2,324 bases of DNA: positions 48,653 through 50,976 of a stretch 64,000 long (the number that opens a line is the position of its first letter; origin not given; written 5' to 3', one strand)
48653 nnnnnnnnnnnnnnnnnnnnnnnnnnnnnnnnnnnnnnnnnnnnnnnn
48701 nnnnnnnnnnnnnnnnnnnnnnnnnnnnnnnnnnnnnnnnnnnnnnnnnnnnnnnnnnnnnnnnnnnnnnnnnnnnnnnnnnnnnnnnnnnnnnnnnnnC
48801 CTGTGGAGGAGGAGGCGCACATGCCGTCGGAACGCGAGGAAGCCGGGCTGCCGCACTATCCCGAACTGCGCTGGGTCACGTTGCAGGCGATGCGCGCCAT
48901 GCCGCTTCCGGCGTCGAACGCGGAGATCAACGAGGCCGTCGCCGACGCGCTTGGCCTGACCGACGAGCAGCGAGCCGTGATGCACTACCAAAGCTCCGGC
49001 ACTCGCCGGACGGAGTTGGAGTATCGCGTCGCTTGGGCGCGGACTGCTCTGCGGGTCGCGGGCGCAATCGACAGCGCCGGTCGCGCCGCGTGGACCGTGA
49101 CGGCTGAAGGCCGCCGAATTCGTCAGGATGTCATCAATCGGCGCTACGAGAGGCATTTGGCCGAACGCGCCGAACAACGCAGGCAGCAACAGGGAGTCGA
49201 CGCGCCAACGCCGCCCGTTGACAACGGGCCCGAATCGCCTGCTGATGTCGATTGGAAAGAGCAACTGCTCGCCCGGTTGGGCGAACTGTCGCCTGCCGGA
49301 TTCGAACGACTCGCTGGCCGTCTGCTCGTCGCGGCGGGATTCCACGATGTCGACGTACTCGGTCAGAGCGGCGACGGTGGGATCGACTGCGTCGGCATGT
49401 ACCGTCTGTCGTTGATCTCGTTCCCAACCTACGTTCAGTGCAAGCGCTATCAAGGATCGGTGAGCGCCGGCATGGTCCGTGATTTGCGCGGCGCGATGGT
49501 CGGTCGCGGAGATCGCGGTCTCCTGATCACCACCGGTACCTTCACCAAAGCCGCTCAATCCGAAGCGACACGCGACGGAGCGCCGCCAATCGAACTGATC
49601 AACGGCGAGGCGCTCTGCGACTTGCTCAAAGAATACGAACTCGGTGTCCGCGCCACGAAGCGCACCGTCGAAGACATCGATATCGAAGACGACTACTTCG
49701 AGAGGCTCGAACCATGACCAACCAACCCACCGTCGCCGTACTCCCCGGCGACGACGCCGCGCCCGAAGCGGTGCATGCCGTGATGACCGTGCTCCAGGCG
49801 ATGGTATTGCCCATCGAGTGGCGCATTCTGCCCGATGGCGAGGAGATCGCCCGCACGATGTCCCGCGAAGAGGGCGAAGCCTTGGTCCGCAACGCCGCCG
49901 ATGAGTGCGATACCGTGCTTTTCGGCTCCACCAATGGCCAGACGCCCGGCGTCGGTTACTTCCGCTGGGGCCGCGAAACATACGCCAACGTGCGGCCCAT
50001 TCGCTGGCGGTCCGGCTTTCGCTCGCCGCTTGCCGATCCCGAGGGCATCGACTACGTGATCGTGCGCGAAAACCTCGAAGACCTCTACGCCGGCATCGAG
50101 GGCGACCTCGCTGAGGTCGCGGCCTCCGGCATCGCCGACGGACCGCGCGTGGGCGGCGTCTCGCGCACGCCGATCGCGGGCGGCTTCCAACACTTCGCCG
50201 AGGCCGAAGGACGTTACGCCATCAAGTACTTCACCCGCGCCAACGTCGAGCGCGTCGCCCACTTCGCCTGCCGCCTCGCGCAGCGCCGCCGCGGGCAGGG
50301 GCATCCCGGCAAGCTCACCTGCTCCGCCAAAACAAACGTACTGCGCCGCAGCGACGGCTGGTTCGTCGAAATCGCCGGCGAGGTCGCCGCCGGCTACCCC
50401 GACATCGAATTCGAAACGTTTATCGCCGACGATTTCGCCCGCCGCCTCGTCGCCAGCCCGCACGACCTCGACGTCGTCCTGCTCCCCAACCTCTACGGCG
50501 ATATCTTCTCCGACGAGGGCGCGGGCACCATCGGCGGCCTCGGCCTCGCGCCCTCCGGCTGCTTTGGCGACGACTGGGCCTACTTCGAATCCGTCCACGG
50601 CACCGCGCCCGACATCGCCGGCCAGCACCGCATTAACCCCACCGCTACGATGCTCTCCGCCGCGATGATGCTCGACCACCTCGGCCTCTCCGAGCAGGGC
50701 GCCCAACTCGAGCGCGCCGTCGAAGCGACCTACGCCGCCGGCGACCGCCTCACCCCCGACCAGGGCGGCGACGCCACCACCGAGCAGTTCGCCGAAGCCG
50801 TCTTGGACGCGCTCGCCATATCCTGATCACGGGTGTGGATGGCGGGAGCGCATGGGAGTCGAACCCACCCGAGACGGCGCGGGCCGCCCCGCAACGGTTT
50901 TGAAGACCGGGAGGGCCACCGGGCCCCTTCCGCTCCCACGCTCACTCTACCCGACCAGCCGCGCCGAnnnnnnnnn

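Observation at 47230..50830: Fic + Mrr (type IV restriction) block with palindromic operator sites and an AT-richer boundary, abutting the 3' end of selC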

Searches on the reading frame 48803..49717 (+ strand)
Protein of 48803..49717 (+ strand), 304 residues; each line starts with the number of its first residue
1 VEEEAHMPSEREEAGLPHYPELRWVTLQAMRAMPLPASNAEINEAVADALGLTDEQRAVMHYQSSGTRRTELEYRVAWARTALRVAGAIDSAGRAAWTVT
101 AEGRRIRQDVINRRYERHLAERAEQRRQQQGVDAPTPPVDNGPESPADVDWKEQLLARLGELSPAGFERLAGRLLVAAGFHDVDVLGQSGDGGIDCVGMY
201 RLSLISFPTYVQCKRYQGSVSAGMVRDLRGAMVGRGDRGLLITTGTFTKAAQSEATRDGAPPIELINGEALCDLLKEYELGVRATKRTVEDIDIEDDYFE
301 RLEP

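Call 6: search_protein_families(library=pfam, proteins=[window:48803-49717:+], max_evalue=0.01)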
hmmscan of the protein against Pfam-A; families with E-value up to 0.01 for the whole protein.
window:48803-49717:+ (304 aa): 4 families
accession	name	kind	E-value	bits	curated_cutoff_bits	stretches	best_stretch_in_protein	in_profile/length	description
PF04471.18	Mrr_cat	-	1.3e-28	99.9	21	1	161-275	3-115/115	Restriction endonuclease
PF14338.12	Mrr_N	-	7.6e-16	58.5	29.5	1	19-106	1-84/87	Mrr N-terminal domain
PF22722.2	NA-iREase1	-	1.2e-11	45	27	1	173-273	7-106/106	NACHT-associated inactive Restriction Endonuclease 1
PF10356.15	RRG7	-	0.00071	19.5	22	0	210-231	88-109/185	Required for respiratory growth protein 7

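Call 24: search_protein_families(library=padloc, proteins=[window:48803-49717:+], max_evalue=0.01)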
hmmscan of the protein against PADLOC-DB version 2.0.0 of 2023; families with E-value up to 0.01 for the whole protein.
window:48803-49717:+ (304 aa): 9 families
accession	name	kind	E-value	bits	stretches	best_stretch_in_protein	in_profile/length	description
PDLC04796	PDC-S02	-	2.8e-32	110.1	1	152-302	233-382/390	-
PDLC03657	mREase_IV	-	4e-31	106.5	2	151-300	161-315/317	Type IV methyl-directed restriction enzyme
PDLC04806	PDC-S02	-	2.4e-27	94.1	1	144-277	167-302/324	-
PDLC04819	PDC-S02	-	1.1e-15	55.7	1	160-278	194-309/334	-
PDLC04815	PDC-S02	-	2.9e-08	31.4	1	152-258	194-302/346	-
PDLC03203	mREase_II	-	2.3e-07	28.3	1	163-278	253-374/393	Type II methyl-directed restriction enzyme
PDLC03206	mREase_II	-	1e-05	22.3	1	184-275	301-396/434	Type II methyl-directed restriction enzyme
PDLC03852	LmuA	-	0.0024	15.9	1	157-218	13-77/336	-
PDLC02416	Aga_REase-TIR-PNTD1-PNTD2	-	0.0098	12.6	0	159-198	5-44/572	Class I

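Call 25: search_protein_families(library=ncbifam, proteins=[window:48803-49717:+], max_evalue=0.01)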
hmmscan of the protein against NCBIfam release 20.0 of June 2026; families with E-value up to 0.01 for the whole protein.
window:48803-49717:+ (304 aa): 0 families

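Call 62: find_homologous_proteins(query=window:48821-49714:+)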
Query window:48821-49714:+ (298 aa): 7894 proteins with E <= 0.001 among 8000 candidates; the best 120 are listed.
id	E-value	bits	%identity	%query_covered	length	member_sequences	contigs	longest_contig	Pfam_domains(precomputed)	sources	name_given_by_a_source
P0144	2.5e-185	633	95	100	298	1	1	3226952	PF14338.13,PF22722.3,PF04471.19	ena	-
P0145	6.3e-181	618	93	100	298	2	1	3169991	PF14338.13,PF22722.3,PF04471.19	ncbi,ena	-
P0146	8.0e-181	618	93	100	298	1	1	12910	PF14338.13,PF22722.3,PF04471.19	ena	-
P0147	1.9e-177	607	91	100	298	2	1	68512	PF14338.13,PF22722.3,PF04471.19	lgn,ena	-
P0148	1.0e-174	598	90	100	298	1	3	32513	PF14338.13,PF22722.3,PF04471.19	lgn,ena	-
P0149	7.2e-174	595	89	100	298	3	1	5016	PF14338.13,PF22722.3,PF04471.19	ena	-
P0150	5.6e-173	592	89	100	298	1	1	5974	PF14338.13,PF22722.3,PF04471.19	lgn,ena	-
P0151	1.7e-172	591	89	100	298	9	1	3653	PF14338.13,PF22722.3,PF04471.19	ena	-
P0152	1.7e-171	587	89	100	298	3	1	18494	PF14338.13,PF22722.3,PF04471.19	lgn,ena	-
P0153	1.2e-170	585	89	100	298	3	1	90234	PF14338.13,PF22722.3,PF04471.19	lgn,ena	-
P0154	1.3e-169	581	88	100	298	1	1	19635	PF14338.13,PF22722.3,PF10356.16,PF04471.19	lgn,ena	-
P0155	3.8e-169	580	87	100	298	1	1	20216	PF14338.13,PF22722.3,PF04471.19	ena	-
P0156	1.4e-163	561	85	100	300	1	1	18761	PF14338.13,PF22722.3,PF04471.19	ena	-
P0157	3.3e-151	521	79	100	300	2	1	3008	PF14338.13,PF22722.3,PF04471.19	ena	-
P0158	4.8e-151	520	79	100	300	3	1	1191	PF14338.13,PF22722.3,PF04471.19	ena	-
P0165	2.5e-110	387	62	100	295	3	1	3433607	PF14338.13,PF22722.3,PF04471.19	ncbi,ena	-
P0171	5.0e-96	340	58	97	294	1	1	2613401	PF14338.13,PF22722.3,PF04471.19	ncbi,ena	-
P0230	1.0e-82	296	53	97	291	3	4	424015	PF14338.13,PF22722.3,PF04471.19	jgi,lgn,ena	-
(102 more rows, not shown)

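Call 63: find_encoding_contigs(protein=P0165, flank=5000, max_places=2)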
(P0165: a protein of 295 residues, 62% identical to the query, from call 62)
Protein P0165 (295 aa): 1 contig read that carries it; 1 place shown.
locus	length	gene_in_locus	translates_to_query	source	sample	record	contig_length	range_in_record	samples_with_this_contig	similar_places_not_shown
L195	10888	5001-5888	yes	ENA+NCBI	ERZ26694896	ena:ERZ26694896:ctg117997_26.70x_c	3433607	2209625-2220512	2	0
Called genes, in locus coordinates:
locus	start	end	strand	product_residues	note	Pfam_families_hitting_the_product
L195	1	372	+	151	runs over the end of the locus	PF07883:Cupin_2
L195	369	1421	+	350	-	PF02615:Ldh_2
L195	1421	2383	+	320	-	-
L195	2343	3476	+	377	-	PF04909:Amidohydro_2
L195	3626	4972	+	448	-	PF02661:Fic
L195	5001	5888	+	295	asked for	PF14338:Mrr_N, PF04471:Mrr_cat, PF22722:NA-iREase1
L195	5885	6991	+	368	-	PF00180:Iso_dh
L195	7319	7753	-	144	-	-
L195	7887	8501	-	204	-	PF00293:NUDIX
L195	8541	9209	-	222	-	PF16316:DUF4956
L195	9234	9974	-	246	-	PF09359:VTC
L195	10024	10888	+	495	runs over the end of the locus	PF08757:CotH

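Call 64: find_encoding_contigs(protein=P0171, flank=5000, max_places=2)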
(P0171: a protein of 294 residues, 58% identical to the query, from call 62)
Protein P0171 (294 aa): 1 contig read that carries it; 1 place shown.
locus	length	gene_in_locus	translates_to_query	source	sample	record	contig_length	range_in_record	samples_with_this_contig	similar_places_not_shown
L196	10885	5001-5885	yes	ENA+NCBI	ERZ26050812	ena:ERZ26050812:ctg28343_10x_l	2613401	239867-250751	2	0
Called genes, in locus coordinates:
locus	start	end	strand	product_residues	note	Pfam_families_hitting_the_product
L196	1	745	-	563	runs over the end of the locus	PF02463:SMC_N (faint), PF13175:AAA_15, PF13476:AAA_23 (weak), PF13304:AAA_21, PF13175:AAA_15 (weak)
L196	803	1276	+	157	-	PF07883:Cupin_2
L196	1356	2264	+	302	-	PF07510:GmrSD_C (weak)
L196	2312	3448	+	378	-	PF04909:Amidohydro_2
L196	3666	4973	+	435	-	PF02661:Fic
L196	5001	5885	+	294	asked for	PF14338:Mrr_N, PF04471:Mrr_cat, PF22722:NA-iREase1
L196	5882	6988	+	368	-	PF00180:Iso_dh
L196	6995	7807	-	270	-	PF08861:DUF1828 (weak)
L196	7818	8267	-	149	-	PF22398:DUF6978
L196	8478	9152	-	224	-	PF16316:DUF4956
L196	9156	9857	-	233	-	PF09359:VTC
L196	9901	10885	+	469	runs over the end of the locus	PF08757:CotH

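Call 65: find_encoding_contigs(protein=P0230, flank=5000, max_places=4)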
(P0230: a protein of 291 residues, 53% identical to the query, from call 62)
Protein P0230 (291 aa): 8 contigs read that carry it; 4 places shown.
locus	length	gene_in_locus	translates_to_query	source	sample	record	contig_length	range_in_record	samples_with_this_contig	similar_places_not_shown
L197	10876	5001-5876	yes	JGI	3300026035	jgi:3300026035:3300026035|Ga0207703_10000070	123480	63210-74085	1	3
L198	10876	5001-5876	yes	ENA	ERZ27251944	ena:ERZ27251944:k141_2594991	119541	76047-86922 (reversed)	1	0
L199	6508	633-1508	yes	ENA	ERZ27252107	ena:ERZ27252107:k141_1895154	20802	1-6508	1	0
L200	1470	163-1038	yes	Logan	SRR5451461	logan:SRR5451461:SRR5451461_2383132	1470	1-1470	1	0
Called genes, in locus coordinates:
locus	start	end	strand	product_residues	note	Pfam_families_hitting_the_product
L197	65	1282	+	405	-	PF02771:Acyl-CoA_dh_N, PF02770:Acyl-CoA_dh_M, PF00441:Acyl-CoA_dh_1, PF08028:Acyl-CoA_dh_2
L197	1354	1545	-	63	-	-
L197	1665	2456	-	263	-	PF14337:Abi_alpha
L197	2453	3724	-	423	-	PF04286:DUF445 (faint)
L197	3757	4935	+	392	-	PF02771:Acyl-CoA_dh_N, PF02770:Acyl-CoA_dh_M, PF00441:Acyl-CoA_dh_1, PF08028:Acyl-CoA_dh_2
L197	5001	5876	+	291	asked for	PF14338:Mrr_N, PF04471:Mrr_cat, PF22722:NA-iREase1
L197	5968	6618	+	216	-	PF01510:Amidase_2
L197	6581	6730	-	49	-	-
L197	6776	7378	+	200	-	-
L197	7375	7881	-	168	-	PF03537:Glyco_hydro_114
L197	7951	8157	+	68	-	-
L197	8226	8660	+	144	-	PF00300:His_Phos_1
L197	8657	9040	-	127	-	PF12680:SnoaL_2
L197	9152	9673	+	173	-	PF14018:DUF4234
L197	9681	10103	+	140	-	PF00903:Glyoxalase, PF18029:Glyoxalase_6 (weak)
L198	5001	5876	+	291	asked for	PF14338:Mrr_N, PF04471:Mrr_cat, PF22722:NA-iREase1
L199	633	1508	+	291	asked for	PF14338:Mrr_N, PF04471:Mrr_cat, PF22722:NA-iREase1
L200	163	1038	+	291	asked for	PF14338:Mrr_N, PF04471:Mrr_cat, PF22722:NA-iREase1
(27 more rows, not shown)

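Call 68: search_solved_structures(query=window:48821-49714:+, max_evalue=0.01, show_alignments=1)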
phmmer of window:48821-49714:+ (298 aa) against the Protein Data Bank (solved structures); distinct sequences matched with E-value up to 0.01: 2.
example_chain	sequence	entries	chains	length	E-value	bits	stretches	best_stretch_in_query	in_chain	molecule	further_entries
4f0p_A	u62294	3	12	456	0.00046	23.1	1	180-266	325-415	Restriction endonuclease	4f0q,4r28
4oc8_A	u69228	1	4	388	0.0025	20.7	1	137-277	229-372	restriction endonuclease AspBHI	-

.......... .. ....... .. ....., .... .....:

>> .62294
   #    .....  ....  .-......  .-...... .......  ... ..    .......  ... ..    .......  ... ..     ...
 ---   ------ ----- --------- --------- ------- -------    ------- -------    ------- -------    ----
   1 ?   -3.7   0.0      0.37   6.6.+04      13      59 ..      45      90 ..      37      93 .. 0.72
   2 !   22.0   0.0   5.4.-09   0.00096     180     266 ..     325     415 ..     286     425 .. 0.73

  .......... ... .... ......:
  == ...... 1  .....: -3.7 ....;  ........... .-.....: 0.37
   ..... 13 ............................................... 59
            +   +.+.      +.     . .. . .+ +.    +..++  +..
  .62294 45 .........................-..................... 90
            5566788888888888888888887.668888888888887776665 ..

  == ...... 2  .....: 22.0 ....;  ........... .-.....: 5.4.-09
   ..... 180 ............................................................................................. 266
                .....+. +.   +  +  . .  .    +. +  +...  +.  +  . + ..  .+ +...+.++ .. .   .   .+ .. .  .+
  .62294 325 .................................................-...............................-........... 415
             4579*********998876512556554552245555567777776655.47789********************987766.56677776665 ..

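Call 73: search_protein_families(library=phrogs, proteins=[window:48821-49717:+], max_evalue=0.01)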
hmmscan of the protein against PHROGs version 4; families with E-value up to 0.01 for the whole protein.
window:48821-49717:+ (298 aa): 3 families
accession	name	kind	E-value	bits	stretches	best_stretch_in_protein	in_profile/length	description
phrog_19856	-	unknown function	4.7e-06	27.4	1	177-270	92-179/192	-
phrog_729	-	other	0.0035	17.5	1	160-248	156-248/277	cold shock protein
phrog_15913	-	unknown function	0.0067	18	0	114-177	12-73/88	-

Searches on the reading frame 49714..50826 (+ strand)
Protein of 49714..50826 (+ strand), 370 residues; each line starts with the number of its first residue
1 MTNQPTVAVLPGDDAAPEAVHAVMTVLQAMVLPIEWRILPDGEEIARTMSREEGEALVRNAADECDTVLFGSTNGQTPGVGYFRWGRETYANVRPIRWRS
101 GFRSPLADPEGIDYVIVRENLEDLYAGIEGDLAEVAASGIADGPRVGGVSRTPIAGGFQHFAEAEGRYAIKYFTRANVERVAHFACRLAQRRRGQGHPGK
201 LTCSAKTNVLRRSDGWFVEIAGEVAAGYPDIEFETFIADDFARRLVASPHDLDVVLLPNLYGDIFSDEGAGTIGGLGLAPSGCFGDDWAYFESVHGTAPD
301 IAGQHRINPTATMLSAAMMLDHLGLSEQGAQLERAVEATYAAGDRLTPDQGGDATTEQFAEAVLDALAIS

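Call 6: search_protein_families(library=pfam, proteins=[window:49714-50826:+], max_evalue=0.01)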
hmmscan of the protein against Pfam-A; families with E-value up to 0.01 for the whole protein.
window:49714-50826:+ (370 aa): 1 family
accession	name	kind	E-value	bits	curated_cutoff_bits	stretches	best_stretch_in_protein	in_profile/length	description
PF00180.25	Iso_dh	-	1.9e-72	244.9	27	1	6-363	1-348/348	Isocitrate/isopropylmalate dehydrogenase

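Call 24: search_protein_families(library=padloc, proteins=[window:49714-50826:+], max_evalue=0.01)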
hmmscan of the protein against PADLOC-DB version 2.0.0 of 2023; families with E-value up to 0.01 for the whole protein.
window:49714-50826:+ (370 aa): 0 families

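Call 25: search_protein_families(library=ncbifam, proteins=[window:49714-50826:+], max_evalue=0.01)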
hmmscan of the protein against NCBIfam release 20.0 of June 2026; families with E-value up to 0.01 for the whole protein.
window:49714-50826:+ (370 aa): 16 families
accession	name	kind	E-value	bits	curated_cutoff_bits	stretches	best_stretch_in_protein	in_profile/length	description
NF040626.1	AksF2_Meth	equivalog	4e-69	233.4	540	2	167-367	134-330/333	homoisocitrate dehydrogenase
TIGR02088.1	LEU3_arch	subfamily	6.6e-68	229.3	409.8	2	167-363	134-323/324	isopropylmalate/isohomocitrate dehydrogenases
NF006529.0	PRK08997.1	equivalog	1.3e-64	218.3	510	2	167-367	139-335/335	isocitrate dehydrogenase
TIGR00175.1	mito_nad_idh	equivalog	4.2e-62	210.3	432.4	2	169-366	139-333/334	isocitrate dehydrogenase (NAD(+))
NF006673.0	PRK09222.1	equivalog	4.5e-60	204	509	2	159-367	132-341/482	NADP-dependent isocitrate dehydrogenase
NF040619.1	AksF_Meth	equivalog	2.7e-54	184.5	500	2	169-362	152-342/343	homoisocitrate dehydrogenase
NF002898.0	PRK03437.1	equivalog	1.2e-53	182.6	393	2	172-364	156-342/347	3-isopropylmalate dehydrogenase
TIGR02089.1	TTC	equivalog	8.4e-53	179.5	470.4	2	171-367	159-352/352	tartrate dehydrogenase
NF006048.0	PRK08194.1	equivalog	6.9e-48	163.5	501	2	171-367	156-349/352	tartrate dehydrogenase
NF040855.1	iso_homocit_dh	equivalog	8.6e-46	156.8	680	2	170-365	132-317/345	isocitrate--homoisocitrate dehydrogenase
TIGR00169.1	leuB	equivalog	3.9e-45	154.4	353.2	2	171-366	158-348/349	3-isopropylmalate dehydrogenase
TIGR02924.1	ICDH_alpha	equivalog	1.5e-44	152.8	561.35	2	164-343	133-308/473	isocitrate dehydrogenase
TIGR00183.1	prok_nadp_idh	equivalog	3.8e-39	134.7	567.3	2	230-343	274-387/417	isocitrate dehydrogenase (NADP(+))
NF005425.0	PRK07006.1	equivalog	1.4e-35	122.8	490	2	233-341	277-385/416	NADP-dependent isocitrate dehydrogenase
NF005036.0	PRK06451.1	equivalog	5.7e-34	117.5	484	1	88-339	118-376/412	NADP-dependent isocitrate dehydrogenase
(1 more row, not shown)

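Call 75: find_homologous_proteins(query=window:49714-50823:+, max_evalue=1e-60)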
Query window:49714-50823:+ (370 aa): 2686 proteins with E <= 1e-60 among 8000 candidates; the best 120 are listed.
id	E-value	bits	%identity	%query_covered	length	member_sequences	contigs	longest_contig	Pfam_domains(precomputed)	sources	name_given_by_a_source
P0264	9.6e-236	800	95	99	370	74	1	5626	PF00180.26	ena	-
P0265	1.0e-234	797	96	99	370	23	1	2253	PF00180.26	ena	-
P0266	5.6e-211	719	86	99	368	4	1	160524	PF00180.26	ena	-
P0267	9.5e-210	714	85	99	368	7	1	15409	PF00180.26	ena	-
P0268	3.5e-207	706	85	99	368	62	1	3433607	PF00180.26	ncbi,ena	-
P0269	2.5e-204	697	84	99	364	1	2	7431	PF00180.26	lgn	-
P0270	7.1e-201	685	83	99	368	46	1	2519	PF00180.26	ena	-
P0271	1.7e-200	684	82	99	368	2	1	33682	PF00180.26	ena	-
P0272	3.1e-200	683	83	99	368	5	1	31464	PF00180.26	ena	-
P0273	9.7e-200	682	81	99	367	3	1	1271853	PF00180.26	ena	-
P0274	8.3e-199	678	80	99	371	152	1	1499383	PF00180.26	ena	-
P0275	7.5e-198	675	80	98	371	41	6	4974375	PF00180.26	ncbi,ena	-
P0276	8.8e-195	665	78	99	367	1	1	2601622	PF00180.26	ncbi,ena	-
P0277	2.0e-191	654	78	98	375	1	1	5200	PF00180.26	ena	-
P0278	1.9e-185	635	84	89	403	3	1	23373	PF00180.26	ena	-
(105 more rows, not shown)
